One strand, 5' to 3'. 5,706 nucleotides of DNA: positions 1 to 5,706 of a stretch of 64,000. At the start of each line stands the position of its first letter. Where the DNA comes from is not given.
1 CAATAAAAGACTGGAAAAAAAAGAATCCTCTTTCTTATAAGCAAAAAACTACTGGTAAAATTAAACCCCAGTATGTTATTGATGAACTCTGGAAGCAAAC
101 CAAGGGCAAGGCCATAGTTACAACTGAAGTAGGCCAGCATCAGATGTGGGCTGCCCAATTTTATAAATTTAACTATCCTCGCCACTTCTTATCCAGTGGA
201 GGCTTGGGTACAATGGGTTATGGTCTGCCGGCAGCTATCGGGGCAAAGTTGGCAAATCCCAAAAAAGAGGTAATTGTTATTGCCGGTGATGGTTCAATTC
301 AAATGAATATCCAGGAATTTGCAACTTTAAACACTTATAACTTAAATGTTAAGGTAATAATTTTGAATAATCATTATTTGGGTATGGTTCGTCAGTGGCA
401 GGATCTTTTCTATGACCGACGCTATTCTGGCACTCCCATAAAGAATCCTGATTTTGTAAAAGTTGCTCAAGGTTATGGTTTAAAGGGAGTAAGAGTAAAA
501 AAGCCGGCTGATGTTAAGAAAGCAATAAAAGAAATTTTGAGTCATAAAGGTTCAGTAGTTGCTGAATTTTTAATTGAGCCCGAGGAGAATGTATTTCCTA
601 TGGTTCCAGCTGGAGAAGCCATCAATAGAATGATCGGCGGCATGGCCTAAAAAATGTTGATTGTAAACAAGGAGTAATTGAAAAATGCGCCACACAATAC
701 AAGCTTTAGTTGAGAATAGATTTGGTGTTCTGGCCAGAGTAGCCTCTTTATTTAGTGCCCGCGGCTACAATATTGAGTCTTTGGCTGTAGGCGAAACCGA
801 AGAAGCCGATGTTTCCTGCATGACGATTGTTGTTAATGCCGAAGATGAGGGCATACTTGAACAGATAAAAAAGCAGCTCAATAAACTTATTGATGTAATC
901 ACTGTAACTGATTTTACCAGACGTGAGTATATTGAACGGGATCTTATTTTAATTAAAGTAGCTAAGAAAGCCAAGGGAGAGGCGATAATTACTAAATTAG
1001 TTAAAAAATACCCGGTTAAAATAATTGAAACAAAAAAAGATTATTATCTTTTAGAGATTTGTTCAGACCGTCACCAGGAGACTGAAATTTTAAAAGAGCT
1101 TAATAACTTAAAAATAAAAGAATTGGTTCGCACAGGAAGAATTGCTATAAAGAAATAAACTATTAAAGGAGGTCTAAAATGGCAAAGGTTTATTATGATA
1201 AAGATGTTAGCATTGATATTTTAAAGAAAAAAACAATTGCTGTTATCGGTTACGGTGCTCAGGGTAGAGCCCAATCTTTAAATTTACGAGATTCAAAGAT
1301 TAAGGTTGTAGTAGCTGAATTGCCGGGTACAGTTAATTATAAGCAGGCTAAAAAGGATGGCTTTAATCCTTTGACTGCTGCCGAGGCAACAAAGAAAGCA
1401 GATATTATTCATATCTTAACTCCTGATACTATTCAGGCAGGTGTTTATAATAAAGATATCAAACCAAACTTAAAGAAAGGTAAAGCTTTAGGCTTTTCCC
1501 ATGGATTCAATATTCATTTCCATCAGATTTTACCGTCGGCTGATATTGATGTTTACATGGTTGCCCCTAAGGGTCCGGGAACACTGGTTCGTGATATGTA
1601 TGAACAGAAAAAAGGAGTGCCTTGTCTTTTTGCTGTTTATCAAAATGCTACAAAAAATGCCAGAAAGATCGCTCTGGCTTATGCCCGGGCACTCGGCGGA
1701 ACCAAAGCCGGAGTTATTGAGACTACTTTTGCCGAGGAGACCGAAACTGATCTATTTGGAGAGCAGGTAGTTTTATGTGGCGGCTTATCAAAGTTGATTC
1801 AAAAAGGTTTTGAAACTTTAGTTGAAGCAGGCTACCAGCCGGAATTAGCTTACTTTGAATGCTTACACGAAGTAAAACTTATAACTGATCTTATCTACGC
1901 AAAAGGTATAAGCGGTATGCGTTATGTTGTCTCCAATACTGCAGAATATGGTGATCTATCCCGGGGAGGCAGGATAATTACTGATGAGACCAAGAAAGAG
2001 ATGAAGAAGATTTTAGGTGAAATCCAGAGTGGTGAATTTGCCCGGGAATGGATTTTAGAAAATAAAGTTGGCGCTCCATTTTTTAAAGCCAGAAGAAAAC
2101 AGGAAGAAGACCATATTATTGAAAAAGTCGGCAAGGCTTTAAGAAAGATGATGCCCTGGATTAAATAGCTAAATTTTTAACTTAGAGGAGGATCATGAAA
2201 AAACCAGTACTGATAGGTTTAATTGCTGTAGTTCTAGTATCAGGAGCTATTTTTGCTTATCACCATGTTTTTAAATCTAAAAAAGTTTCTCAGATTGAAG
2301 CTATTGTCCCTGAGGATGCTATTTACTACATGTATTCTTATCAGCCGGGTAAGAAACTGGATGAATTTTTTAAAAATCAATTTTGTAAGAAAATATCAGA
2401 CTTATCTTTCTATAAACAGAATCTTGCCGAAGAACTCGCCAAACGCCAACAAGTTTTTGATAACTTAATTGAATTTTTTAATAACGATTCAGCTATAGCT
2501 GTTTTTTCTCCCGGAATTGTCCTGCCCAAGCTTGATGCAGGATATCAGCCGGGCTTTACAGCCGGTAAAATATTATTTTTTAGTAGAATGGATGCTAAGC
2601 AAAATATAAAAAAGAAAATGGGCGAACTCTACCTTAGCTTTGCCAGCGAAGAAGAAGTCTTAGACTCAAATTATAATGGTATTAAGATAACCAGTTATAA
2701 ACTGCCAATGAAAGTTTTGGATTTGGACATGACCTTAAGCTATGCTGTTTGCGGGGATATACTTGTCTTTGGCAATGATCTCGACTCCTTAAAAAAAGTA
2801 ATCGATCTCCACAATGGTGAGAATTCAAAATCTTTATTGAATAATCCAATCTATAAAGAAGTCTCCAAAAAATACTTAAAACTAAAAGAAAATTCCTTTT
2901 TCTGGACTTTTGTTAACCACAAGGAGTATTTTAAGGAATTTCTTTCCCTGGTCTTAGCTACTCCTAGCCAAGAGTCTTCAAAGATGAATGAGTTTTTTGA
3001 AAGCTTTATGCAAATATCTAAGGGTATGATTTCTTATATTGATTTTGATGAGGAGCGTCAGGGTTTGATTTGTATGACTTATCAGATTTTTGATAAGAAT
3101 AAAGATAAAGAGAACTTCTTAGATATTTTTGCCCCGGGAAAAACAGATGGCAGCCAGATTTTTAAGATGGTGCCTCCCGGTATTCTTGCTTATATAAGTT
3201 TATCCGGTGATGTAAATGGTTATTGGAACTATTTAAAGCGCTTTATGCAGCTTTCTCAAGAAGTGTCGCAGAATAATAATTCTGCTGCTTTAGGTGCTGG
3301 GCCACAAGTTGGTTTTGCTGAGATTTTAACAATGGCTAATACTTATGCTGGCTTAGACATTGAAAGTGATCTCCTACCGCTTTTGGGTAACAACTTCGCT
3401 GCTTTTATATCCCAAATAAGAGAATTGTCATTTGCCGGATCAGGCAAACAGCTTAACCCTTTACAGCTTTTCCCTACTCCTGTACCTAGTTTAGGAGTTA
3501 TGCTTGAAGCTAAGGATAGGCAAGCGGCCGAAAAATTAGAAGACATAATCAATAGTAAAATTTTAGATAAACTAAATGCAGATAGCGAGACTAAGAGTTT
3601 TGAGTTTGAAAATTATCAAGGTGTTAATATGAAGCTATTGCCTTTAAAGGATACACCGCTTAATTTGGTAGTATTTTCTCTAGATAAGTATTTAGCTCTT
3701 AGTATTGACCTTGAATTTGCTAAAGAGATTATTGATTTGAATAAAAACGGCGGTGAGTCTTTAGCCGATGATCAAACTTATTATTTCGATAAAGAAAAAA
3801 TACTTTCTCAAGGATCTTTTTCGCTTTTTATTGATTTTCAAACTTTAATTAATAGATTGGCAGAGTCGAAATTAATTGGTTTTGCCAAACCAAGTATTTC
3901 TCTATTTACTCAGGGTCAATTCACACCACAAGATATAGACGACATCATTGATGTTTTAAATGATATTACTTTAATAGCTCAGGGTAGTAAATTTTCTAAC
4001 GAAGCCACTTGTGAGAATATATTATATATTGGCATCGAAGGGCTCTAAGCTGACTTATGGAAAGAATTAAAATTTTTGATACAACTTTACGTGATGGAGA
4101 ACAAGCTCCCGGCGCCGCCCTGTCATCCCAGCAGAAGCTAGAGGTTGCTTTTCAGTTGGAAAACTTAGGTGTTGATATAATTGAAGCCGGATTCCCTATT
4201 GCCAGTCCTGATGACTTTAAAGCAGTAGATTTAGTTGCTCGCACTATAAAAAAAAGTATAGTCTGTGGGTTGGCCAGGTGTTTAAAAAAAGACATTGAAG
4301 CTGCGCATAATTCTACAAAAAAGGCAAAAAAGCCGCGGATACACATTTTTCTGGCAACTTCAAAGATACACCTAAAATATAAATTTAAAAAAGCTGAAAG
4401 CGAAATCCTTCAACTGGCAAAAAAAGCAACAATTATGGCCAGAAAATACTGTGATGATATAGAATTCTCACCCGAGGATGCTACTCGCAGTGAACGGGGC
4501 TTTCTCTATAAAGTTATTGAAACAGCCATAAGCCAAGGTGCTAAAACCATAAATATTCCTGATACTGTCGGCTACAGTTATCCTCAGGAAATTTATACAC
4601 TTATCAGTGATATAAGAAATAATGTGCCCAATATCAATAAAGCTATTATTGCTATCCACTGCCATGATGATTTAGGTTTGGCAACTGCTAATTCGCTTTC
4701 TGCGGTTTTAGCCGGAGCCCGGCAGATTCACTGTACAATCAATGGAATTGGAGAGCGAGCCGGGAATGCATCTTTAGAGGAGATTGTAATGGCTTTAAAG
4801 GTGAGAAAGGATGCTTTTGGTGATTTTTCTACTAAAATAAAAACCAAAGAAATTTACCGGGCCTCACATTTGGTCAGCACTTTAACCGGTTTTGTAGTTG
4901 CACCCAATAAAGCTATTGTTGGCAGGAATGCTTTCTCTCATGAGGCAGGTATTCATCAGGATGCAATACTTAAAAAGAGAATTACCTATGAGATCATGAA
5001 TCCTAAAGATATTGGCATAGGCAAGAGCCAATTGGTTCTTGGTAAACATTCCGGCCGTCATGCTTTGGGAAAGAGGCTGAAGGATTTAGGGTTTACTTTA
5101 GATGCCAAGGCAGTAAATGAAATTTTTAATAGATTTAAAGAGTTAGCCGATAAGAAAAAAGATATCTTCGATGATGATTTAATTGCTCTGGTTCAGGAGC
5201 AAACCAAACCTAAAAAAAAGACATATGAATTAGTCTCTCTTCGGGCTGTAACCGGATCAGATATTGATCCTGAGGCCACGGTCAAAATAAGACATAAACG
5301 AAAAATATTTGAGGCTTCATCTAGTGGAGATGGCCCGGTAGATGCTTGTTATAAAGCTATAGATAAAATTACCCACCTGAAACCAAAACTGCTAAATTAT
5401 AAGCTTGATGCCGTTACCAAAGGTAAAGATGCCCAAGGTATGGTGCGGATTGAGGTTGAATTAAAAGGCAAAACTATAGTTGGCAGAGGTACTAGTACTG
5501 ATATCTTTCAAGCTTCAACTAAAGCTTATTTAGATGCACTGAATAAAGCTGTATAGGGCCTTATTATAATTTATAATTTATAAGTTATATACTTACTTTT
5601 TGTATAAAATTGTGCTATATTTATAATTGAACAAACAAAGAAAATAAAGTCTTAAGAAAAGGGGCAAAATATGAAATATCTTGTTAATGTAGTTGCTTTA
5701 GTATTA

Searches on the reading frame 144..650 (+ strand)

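Call 41: search_protein_families(library=pfam, proteins=[window:144-650:+], max_evalue=0.000001)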
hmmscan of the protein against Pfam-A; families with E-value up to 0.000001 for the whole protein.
window:144-650:+ (168 aa): 1 family
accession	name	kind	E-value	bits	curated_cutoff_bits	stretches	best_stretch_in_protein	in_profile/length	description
PF02775.26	TPP_enzyme_C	-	1.7e-56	190.7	21.9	1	1-141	7-150/151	Thiamine pyrophosphate enzyme, C-terminal TPP binding domain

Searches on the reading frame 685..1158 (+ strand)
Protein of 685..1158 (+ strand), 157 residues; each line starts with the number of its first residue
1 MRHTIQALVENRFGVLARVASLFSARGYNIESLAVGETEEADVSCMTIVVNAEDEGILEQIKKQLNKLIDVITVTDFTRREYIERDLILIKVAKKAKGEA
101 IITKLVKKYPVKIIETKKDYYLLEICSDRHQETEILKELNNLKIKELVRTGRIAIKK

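Call 41: search_protein_families(library=pfam, proteins=[window:685-1158:+], max_evalue=0.000001)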
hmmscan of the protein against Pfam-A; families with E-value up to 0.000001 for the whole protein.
window:685-1158:+ (157 aa): 4 families
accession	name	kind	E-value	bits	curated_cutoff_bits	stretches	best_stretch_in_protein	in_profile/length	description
PF22629.2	ACT_AHAS_ss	-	4.2e-25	88.1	27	1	5-72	1-66/67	AHAS small subunit-like ACT domain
PF10369.15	ALS_ss_C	-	4.6e-15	55.9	23.2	1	85-157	1-73/74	Small subunit of acetolactate synthase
PF13710.12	ACT_5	-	1.1e-13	51.2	27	1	13-74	3-62/62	ACT domain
PF01842.31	ACT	-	1.7e-13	50.5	27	1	3-69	1-65/66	ACT domain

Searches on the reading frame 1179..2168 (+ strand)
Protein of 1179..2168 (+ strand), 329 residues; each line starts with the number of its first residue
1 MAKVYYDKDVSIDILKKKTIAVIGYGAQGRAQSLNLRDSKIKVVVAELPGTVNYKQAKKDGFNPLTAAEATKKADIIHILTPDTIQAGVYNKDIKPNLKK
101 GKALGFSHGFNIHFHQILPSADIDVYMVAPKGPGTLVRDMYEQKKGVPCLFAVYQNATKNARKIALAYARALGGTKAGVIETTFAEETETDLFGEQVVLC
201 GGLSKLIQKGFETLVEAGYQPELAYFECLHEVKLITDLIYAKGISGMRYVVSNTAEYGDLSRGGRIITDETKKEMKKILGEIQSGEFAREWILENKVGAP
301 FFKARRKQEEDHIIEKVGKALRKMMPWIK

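Call 41: search_protein_families(library=pfam, proteins=[window:1179-2168:+], max_evalue=0.000001)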
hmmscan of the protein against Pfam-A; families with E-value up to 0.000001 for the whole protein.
window:1179-2168:+ (329 aa): 2 families
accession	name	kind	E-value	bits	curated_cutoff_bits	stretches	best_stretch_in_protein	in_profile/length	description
PF07991.19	KARI_N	-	4.1e-70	235.1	20.6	1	15-178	2-165/165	Acetohydroxy acid isomeroreductase, NADPH-binding domain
PF01450.25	KARI_C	-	2.7e-65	219.5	29.1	1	184-327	1-144/144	Ketol-acid reductoisomerase, C-terminal domain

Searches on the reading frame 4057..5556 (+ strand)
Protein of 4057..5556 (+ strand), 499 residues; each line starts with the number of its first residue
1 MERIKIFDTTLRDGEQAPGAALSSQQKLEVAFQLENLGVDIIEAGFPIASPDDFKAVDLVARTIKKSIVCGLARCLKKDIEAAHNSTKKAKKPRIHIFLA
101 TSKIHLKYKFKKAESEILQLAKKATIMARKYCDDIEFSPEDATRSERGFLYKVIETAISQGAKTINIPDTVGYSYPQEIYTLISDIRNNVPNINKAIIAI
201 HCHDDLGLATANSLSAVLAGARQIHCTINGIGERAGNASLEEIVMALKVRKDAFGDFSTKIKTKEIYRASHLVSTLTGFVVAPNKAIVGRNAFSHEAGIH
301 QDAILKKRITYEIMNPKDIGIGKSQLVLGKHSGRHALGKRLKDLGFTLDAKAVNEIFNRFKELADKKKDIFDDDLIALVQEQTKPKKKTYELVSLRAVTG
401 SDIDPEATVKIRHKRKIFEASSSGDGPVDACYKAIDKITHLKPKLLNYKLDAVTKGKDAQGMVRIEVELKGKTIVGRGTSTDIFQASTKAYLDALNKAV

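Call 41: search_protein_families(library=pfam, proteins=[window:4057-5556:+], max_evalue=0.000001)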
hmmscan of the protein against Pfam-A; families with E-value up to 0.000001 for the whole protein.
window:4057-5556:+ (499 aa): 3 families
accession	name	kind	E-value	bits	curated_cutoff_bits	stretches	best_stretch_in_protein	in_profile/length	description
PF00682.25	HMGL-like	-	1.4e-92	310.2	29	1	3-273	1-260/260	HMGL-like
PF08502.15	LeuA_dimer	-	9.1e-38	129.6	24.9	1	370-498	2-130/131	LeuA allosteric (dimerisation) domain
PF22617.1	HCS_D2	-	1e-31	109.6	27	1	287-368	1-82/82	Homocitrate synthase post-HMGL domain-like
